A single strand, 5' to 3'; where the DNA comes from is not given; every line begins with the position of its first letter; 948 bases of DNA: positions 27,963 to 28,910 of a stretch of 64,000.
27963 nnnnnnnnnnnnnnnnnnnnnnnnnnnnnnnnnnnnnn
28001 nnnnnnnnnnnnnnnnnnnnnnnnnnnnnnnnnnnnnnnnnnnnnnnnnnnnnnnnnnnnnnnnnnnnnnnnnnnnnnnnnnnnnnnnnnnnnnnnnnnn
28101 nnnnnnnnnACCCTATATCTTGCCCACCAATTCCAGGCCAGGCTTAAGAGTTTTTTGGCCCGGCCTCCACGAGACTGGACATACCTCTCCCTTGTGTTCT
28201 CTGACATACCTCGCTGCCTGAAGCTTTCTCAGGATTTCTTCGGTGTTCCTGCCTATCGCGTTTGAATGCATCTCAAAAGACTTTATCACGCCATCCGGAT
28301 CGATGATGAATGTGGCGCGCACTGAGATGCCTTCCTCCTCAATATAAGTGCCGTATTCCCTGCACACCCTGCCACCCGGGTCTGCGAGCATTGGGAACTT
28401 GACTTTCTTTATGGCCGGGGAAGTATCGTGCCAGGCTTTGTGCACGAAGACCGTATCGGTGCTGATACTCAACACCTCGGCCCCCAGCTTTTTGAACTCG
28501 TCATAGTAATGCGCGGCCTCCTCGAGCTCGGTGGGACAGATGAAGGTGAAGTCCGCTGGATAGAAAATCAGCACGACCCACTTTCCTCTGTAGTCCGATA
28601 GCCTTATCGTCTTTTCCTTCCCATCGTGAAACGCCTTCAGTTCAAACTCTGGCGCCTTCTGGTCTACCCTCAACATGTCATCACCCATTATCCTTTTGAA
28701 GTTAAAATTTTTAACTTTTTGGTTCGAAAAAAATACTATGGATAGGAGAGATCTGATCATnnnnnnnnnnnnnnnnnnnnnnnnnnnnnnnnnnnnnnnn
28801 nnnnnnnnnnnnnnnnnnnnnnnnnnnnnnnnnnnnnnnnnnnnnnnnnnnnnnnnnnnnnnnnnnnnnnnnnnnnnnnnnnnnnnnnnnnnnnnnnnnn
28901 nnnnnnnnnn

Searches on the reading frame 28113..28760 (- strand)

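Call 43: search_protein_families(library=pfam, proteins=[window:28113-28760:-])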
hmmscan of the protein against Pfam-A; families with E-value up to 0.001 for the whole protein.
window:28113-28760:- (215 aa): 4 families
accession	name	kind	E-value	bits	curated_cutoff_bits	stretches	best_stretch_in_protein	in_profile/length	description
PF00578.27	AhpC-TSA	-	5.3e-43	146.4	26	1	32-160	1-122/124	AhpC/TSA family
PF08534.16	Redoxin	-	2.6e-20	73.1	26.6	1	32-167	2-136/148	Redoxin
PF10417.14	1-cysPrx_C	-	4e-06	27.1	21.1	1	184-206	3-28/41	C-terminal domain of 1-Cys peroxiredoxin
PF02630.20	SCO1-SenC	-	0.00078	19.9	22.8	0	45-97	7-59/134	SCO1/SenC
